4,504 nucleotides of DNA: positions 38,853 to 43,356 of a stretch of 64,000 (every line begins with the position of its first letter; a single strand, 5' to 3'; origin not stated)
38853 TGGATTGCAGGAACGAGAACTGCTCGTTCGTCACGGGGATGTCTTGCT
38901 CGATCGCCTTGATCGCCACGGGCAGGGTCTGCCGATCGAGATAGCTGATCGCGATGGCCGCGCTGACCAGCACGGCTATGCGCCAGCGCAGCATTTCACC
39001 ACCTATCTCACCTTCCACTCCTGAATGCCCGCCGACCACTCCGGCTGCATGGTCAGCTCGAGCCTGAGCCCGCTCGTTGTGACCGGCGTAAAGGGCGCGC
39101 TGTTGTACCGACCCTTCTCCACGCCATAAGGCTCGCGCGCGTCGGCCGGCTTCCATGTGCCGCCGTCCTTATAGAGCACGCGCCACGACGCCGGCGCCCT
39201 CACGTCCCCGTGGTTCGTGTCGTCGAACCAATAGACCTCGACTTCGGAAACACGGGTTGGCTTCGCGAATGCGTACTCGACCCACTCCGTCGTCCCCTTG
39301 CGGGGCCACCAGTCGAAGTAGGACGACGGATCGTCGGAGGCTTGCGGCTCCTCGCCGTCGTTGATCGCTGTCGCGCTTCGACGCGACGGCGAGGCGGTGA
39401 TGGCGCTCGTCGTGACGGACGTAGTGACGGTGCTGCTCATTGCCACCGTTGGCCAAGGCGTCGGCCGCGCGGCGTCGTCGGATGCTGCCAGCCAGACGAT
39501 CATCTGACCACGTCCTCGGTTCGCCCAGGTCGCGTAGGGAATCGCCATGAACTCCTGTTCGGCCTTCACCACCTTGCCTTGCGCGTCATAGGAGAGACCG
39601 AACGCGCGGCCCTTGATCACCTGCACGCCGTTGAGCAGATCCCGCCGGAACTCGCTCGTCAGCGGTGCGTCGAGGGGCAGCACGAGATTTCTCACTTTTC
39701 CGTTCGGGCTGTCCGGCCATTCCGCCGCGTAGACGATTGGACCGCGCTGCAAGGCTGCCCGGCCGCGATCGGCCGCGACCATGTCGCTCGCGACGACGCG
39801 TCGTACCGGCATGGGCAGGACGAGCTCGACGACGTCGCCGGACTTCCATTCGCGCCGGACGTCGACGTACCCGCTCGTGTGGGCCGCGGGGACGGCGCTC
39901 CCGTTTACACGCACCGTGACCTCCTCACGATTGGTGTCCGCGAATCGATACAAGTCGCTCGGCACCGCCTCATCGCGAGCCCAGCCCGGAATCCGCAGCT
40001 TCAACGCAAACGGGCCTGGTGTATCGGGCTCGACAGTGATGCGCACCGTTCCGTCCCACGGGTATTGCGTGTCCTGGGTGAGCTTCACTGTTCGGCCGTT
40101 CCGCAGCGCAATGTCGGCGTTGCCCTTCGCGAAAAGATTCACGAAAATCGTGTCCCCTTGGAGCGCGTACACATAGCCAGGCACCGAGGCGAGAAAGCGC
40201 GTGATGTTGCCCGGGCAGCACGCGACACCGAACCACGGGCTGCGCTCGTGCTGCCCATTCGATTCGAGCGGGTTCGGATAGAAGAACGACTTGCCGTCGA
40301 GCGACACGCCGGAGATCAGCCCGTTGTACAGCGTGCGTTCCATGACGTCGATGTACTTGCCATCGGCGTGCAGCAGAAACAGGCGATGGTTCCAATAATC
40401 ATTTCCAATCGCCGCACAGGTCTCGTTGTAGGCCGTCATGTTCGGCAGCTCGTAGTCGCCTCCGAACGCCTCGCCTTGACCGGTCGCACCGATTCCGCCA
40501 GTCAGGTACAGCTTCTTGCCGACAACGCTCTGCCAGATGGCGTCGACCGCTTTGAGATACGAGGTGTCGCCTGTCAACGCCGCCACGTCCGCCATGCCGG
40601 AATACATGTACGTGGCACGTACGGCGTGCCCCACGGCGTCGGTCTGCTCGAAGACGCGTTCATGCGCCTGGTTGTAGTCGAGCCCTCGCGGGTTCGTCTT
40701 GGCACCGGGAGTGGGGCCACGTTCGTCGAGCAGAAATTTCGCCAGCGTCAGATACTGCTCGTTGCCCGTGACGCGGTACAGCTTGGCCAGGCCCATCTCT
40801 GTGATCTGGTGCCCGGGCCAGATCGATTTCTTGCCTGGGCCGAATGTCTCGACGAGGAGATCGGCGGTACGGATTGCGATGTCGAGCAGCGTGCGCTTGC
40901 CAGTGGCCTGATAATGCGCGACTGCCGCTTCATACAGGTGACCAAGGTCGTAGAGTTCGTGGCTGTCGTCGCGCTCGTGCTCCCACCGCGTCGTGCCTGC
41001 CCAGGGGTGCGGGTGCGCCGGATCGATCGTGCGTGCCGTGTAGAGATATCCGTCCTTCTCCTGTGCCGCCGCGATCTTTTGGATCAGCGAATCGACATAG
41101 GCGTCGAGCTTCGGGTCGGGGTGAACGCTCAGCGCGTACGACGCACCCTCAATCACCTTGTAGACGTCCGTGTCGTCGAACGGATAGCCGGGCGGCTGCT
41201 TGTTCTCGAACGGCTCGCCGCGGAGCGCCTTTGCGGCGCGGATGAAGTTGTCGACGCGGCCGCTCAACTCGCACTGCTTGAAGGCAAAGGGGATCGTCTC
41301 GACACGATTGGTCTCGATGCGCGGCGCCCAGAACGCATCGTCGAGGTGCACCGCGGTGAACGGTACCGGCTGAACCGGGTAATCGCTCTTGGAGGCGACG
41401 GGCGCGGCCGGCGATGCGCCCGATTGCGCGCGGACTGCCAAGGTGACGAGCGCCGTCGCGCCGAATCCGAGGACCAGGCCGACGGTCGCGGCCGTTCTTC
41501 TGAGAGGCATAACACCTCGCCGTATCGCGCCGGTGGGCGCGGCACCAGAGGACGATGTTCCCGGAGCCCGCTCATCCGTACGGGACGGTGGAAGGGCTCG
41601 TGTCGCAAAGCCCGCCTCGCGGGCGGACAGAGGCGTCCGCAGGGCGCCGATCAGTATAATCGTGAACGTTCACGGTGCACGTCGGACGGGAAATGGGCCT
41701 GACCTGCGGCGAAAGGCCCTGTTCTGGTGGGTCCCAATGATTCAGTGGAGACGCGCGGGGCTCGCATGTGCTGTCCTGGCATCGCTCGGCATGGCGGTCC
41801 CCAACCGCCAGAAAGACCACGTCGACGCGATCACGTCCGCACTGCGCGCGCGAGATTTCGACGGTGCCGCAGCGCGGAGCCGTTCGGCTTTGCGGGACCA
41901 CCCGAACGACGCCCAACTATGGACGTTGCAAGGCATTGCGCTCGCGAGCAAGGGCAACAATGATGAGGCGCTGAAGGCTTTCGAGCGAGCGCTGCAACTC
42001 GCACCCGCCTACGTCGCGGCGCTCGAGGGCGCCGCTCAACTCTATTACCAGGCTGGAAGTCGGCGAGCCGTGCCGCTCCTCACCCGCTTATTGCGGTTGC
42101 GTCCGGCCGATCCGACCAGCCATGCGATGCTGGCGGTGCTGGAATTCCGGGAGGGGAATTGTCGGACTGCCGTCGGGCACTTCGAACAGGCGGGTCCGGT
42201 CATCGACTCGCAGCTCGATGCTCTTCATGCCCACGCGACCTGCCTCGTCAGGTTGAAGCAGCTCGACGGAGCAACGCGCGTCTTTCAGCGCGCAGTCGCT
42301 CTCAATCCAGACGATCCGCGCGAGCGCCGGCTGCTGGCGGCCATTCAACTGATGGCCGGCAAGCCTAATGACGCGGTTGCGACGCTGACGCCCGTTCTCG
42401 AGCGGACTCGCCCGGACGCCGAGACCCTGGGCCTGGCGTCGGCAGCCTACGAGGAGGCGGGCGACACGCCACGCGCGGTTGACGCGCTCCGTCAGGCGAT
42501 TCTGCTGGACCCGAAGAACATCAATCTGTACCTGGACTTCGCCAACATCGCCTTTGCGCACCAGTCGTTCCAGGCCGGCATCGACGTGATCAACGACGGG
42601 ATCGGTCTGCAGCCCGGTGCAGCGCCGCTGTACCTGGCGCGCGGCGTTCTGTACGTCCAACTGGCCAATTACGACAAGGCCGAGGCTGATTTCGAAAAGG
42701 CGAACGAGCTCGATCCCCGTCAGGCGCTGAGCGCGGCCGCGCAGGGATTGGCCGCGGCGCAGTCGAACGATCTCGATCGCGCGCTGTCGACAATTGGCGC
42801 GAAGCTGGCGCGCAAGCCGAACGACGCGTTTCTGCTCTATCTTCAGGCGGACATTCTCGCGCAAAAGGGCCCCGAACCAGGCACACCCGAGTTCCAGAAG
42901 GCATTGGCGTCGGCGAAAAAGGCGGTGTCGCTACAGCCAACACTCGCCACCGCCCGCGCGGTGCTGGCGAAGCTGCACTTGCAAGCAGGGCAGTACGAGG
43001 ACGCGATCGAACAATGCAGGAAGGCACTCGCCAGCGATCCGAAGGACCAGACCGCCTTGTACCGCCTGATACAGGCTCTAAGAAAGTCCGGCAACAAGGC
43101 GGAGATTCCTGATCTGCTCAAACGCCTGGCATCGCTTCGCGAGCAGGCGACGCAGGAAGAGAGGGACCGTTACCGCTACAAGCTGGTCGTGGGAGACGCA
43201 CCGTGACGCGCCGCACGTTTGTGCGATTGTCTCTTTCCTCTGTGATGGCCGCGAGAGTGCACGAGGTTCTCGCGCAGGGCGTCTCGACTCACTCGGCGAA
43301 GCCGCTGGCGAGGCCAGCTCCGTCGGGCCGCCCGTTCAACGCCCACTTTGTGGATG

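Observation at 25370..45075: A 16-bp palindrome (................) recurs four times at control positions, suggesting a LacI-type regulon over 20 kb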

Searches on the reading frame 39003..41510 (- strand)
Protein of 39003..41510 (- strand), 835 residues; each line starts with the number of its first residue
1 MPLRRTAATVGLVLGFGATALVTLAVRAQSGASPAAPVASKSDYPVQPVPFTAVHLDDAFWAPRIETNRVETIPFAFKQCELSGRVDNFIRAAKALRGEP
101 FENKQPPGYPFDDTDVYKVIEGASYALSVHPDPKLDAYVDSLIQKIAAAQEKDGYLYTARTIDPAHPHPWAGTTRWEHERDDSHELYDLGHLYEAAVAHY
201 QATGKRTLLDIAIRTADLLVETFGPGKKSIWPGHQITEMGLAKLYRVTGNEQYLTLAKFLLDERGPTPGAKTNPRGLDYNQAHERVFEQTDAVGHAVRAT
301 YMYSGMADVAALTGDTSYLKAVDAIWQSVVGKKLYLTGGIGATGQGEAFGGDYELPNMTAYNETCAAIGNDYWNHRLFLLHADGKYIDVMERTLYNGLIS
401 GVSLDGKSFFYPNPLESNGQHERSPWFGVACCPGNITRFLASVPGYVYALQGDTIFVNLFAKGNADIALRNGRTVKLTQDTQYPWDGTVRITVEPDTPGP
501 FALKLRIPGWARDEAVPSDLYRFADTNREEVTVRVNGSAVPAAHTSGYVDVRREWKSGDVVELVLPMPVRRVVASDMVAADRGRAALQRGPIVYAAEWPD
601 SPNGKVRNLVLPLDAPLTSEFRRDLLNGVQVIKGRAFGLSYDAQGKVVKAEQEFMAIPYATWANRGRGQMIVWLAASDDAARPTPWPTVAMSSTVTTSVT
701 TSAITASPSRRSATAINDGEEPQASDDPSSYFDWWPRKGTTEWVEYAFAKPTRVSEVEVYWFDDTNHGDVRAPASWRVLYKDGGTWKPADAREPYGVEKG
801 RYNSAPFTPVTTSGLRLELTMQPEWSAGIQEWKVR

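Call 6: search_protein_families(library=pfam, proteins=[window:39003-41510:-])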
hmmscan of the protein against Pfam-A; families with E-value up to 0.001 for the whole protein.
window:39003-41510:- (835 aa): 5 families
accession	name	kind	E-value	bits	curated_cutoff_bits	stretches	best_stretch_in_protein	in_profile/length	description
PF07944.18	Beta-AFase-like_GH127_cat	-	6.4e-113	378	24.9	1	53-444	1-375/376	Beta-L-arabinofuranosidase, GH127 catalytic domain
PF20736.2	Glyco_hydro127M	-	4e-25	88.2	24.2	1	454-567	1-95/95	Beta-L-arabinofuranosidase, GH127 middle domain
PF20737.2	Glyco_hydro127C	-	9.2e-20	70.6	23.7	1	569-674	1-70/71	Glycoside hydrolase family 127 C-terminal domain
PF00754.31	F5_F8_type_C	-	2.1e-05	25.1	28.2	1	719-824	12-118/127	F5/8 type C domain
PF07470.19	Glyco_hydro_88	-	7.2e-05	22.4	26.6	0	175-260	26-102/352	Glycosyl Hydrolase Family 88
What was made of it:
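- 37732..41510 (-): GH127 beta-L-arabinofuranosidase (39003-41510) and MFS-1 transporter (37732 to about 39156; start uncertain). Pfam call 6.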

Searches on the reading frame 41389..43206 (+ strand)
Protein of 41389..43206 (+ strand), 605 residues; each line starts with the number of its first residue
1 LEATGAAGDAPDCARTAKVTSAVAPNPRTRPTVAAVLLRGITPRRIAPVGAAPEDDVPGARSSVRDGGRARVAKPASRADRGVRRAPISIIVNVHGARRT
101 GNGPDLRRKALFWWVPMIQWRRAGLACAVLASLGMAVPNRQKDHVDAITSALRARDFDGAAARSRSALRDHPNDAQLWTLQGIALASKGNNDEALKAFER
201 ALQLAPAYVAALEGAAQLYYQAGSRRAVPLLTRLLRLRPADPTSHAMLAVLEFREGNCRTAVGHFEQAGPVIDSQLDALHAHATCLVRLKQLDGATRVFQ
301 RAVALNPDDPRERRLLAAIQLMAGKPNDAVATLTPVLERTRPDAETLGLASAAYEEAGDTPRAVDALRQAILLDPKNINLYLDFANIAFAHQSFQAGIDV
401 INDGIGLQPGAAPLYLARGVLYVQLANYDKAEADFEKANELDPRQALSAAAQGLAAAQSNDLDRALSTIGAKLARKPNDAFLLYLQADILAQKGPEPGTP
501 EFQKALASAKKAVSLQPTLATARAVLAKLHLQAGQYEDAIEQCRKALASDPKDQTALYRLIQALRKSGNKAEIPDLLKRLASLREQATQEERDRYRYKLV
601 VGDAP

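Call 6: search_protein_families(library=pfam, proteins=[window:41389-43206:+])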
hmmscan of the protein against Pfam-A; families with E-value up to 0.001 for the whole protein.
window:41389-43206:+ (605 aa): 28 families (the best 25 are shown)
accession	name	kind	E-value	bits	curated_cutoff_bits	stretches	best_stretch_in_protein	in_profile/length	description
PF13432.12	TPR_16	-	1.2e-28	99.6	32.7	3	147-207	3-63/65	Tetratricopeptide repeat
PF14559.12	TPR_19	-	1.9e-28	99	25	4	288-345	3-60/68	Tetratricopeptide repeat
PF00515.34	TPR_1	-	3.9e-27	93.4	27.8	3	175-207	1-33/34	Tetratricopeptide repeat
PF13428.12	TPR_14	-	4.8e-27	92.1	23.5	2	522-563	3-44/44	Tetratricopeptide repeat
PF07719.23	TPR_2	-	4.2e-26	89.3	27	3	175-207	1-33/34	Tetratricopeptide repeat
PF13181.12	TPR_8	-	9.3e-25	85.1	25.7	2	412-444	1-33/34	Tetratricopeptide repeat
PF23914.1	TPR_CcmH_CycH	-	2.3e-24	86.5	42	2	165-274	40-153/158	Cytochrome c-type biogenesis protein H TPR domain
PF13431.12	TPR_17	-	1.6e-23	81.4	24.4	0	167-195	5-33/34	Tetratricopeptide repeat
PF13371.12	TPR_9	-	5.6e-23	81.2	35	3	386-450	3-67/73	Tetratricopeptide repeat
PF13414.12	TPR_11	-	3.2e-20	72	26.8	1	184-223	3-42/42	TPR repeat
PF12895.13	ANAPC3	-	2.1e-15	57.2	27.2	2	257-333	4-79/82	Anaphase-promoting complex, cyclosome, subunit 3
PF25064.1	ARM_TT21_5th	-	5.3e-15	56.2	27.8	1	521-592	2-73/117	TT21 fifth ARM repeats domain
PF13424.12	TPR_12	-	6.8e-15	55.5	30.1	1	157-206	26-76/77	Tetratricopeptide repeat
PF13429.12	TPR_15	-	2e-10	41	26.2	1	524-584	150-210/280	Tetratricopeptide repeat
PF13176.12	TPR_7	-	5.9e-10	38.9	27.9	0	525-554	4-35/36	Tetratricopeptide repeat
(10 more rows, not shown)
